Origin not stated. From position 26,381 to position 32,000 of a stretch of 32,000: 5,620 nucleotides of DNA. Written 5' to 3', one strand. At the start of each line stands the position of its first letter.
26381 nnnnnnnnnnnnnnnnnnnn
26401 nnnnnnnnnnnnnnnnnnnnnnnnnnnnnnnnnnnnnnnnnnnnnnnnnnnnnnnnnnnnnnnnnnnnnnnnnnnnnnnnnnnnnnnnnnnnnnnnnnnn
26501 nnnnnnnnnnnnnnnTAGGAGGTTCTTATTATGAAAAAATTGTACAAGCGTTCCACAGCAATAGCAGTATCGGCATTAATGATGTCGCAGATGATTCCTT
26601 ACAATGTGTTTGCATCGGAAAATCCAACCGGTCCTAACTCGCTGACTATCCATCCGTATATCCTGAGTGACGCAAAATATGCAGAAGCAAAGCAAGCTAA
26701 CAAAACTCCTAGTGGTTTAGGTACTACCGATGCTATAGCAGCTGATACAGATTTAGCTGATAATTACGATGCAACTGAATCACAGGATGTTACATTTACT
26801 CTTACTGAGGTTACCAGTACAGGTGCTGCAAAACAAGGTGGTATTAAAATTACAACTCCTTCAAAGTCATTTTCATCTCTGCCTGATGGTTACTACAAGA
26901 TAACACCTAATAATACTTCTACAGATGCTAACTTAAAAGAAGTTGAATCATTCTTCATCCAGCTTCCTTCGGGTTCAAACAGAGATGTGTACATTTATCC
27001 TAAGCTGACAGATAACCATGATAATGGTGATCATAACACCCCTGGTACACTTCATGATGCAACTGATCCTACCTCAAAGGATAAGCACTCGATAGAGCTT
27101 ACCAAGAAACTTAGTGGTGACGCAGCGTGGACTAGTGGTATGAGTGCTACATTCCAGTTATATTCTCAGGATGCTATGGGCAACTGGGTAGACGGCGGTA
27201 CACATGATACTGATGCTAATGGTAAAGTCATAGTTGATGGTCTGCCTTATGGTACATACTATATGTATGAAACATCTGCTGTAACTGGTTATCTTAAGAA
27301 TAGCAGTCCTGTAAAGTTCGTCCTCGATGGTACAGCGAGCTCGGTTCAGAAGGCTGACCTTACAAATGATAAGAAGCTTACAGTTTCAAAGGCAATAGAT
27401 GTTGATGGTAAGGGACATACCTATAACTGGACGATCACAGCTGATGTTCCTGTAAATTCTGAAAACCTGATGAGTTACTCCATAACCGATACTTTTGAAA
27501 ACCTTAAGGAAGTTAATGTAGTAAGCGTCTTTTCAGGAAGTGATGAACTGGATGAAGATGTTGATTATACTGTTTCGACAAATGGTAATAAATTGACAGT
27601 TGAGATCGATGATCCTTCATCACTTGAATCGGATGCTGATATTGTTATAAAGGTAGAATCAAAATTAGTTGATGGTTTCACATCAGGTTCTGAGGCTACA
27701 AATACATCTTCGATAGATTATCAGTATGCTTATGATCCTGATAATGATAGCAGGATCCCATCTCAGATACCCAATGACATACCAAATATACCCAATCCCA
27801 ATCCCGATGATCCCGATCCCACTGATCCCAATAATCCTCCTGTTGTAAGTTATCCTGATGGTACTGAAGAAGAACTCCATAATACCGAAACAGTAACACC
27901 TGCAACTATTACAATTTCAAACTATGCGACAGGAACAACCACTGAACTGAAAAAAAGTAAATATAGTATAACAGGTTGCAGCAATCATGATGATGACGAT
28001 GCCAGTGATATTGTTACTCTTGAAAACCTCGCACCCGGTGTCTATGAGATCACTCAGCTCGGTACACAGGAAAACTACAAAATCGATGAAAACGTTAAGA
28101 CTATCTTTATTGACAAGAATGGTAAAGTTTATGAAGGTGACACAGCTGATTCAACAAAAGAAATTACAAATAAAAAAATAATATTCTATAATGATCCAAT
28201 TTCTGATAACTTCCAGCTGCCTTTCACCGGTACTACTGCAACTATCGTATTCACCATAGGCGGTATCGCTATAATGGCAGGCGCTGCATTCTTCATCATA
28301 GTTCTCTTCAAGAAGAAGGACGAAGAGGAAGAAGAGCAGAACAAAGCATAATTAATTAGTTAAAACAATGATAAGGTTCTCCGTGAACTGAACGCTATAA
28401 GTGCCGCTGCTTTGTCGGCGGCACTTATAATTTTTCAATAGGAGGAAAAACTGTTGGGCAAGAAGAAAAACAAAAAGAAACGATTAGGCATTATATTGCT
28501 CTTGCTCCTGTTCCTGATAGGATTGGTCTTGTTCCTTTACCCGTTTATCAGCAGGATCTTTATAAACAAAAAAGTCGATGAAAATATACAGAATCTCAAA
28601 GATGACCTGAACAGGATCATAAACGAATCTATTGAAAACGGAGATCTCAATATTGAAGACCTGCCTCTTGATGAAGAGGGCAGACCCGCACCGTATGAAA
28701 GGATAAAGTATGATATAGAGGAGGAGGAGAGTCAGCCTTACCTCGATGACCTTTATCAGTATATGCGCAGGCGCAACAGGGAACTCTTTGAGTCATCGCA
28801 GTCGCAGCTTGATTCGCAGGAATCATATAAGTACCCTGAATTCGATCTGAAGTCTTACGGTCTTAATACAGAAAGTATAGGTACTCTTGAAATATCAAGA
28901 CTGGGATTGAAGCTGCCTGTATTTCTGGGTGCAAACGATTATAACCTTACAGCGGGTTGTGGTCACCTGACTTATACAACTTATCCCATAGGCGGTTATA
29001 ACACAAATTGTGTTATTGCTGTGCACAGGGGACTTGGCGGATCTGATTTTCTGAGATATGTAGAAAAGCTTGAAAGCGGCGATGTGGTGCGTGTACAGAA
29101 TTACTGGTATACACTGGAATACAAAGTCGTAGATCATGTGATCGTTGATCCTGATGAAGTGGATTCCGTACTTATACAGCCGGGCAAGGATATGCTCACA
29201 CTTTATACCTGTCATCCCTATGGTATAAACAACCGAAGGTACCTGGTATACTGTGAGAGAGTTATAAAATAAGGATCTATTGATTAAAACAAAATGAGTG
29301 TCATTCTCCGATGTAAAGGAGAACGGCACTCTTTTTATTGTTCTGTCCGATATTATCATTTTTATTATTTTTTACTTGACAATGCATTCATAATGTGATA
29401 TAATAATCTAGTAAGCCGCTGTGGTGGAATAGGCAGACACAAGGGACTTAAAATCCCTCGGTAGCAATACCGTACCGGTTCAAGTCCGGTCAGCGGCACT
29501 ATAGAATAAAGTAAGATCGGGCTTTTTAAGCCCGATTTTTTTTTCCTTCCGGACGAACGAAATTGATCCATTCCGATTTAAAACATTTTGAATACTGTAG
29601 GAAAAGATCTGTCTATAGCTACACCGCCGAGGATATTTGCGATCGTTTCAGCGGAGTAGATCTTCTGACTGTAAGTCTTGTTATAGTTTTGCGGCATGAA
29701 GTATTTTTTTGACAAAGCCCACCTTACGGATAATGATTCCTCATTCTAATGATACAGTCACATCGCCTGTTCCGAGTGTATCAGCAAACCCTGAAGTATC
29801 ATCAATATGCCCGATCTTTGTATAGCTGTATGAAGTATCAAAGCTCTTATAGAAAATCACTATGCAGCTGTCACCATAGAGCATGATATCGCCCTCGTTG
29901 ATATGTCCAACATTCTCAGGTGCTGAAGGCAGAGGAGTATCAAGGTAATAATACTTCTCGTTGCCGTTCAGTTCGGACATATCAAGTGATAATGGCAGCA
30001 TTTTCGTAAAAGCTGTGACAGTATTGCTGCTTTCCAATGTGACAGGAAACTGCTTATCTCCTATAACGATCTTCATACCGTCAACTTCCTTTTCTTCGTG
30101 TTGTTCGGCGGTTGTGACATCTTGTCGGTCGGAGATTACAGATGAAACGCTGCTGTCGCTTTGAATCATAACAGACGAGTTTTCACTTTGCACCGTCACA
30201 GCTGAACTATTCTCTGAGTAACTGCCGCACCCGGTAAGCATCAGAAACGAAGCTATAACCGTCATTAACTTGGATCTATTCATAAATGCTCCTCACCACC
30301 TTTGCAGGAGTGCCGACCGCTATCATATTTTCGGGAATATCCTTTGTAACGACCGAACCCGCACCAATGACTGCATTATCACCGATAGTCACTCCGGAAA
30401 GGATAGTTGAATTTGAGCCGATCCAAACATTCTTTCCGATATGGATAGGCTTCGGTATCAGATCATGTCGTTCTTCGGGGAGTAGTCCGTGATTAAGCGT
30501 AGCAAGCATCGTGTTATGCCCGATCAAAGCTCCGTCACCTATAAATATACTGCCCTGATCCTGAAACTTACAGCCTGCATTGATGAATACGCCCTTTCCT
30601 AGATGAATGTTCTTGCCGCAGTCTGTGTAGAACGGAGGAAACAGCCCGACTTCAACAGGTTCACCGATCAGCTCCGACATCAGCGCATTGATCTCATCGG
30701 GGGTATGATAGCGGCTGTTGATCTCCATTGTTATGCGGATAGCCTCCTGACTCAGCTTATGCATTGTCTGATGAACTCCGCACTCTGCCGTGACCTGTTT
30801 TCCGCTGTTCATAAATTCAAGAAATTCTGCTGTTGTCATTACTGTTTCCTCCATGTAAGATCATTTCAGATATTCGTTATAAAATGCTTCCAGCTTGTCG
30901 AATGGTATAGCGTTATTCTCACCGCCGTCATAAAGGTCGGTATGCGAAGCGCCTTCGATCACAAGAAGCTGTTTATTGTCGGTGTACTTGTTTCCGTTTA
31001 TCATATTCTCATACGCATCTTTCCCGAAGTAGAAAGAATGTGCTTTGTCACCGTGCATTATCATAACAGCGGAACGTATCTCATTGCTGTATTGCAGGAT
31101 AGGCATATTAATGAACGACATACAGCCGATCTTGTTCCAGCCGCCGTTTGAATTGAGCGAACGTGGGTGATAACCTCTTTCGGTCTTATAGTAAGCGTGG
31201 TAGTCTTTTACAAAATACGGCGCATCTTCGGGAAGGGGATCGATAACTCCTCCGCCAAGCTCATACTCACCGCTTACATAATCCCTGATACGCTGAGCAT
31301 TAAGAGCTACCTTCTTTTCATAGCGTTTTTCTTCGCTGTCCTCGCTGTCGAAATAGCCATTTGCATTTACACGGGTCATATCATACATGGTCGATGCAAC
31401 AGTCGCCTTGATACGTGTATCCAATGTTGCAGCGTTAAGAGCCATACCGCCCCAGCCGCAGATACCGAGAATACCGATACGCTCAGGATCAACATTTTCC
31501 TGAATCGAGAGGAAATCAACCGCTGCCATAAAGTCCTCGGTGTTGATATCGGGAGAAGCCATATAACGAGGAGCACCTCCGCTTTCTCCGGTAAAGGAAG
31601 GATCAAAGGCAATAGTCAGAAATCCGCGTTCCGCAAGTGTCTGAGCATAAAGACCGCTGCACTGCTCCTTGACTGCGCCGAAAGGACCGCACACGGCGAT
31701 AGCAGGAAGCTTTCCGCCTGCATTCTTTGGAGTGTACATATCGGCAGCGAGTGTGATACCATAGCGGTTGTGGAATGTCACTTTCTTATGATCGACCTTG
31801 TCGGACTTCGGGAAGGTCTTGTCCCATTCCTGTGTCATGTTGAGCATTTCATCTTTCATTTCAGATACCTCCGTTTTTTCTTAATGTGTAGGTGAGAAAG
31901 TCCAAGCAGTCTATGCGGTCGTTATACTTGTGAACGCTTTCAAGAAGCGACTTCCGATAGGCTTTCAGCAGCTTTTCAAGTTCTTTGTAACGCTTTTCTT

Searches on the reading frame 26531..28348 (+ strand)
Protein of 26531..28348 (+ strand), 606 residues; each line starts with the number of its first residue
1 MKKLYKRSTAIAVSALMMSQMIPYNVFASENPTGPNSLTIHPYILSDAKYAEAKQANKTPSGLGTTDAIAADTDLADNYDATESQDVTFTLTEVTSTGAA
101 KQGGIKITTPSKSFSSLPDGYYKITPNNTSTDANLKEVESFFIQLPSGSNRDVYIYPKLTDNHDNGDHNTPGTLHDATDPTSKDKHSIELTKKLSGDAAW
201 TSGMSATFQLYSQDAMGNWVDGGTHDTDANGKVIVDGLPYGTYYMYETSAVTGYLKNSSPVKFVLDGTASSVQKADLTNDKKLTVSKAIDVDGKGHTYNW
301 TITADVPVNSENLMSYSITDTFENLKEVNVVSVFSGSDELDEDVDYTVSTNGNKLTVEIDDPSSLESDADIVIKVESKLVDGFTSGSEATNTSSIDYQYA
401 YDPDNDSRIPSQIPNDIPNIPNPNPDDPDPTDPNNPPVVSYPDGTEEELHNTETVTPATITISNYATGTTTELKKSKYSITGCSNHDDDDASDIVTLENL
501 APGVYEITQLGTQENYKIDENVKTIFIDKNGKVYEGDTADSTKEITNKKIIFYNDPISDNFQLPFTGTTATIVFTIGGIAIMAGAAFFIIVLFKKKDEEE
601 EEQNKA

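Call 15: search_protein_families(library=pfam, proteins=[window:26531-28348:+], max_evalue=0.00001)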
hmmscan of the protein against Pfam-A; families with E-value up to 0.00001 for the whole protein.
window:26531-28348:+ (606 aa): 2 families
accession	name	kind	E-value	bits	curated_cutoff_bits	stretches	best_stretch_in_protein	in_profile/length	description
PF17802.7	SpaA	-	1.7e-16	60.5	23.1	1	206-279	19-89/91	Prealbumin-like fold domain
PF00746.26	Gram_pos_anchor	-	8.4e-09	35.7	20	1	561-598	7-41/43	LPXTG cell wall anchor motif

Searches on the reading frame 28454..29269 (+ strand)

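Call 15: search_protein_families(library=pfam, proteins=[window:28454-29269:+], max_evalue=0.00001)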
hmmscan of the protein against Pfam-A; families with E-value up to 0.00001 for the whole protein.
window:28454-29269:+ (272 aa): 1 family
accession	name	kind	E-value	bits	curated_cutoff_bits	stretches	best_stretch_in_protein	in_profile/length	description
PF04203.18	Sortase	-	1.3e-22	80.3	26.6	1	145-270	1-125/125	Sortase domain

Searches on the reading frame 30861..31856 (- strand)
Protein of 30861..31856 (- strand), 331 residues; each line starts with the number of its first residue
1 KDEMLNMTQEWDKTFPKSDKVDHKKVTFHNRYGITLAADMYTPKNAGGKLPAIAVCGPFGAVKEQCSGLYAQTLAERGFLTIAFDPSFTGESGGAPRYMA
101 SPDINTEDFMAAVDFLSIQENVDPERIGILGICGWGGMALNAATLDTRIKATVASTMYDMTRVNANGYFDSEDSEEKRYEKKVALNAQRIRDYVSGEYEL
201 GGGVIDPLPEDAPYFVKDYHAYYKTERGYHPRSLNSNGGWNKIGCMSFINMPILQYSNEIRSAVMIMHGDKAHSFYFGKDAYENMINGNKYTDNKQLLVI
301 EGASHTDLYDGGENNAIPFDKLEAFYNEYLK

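Call 15: search_protein_families(library=pfam, proteins=[window:30861-31856:-], max_evalue=0.00001)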
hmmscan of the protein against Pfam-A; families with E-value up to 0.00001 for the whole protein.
window:30861-31856:- (331 aa): 4 families
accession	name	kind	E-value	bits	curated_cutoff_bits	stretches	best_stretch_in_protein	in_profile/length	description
PF02129.25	Peptidase_S15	-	1.6e-10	41.5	23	1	33-173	2-147/262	X-Pro dipeptidyl-peptidase (S15 family)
PF12740.14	PETase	-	1.2e-08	35.1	28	1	37-162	41-162/263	PET hydrolase-like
PF01738.24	DLH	-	1.9e-07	31.3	21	1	38-154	3-126/217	Dienelactone hydrolase family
PF05448.18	AXE1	-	3.1e-06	26.6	21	0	108-157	159-208/321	Acetyl xylan esterase (AXE1)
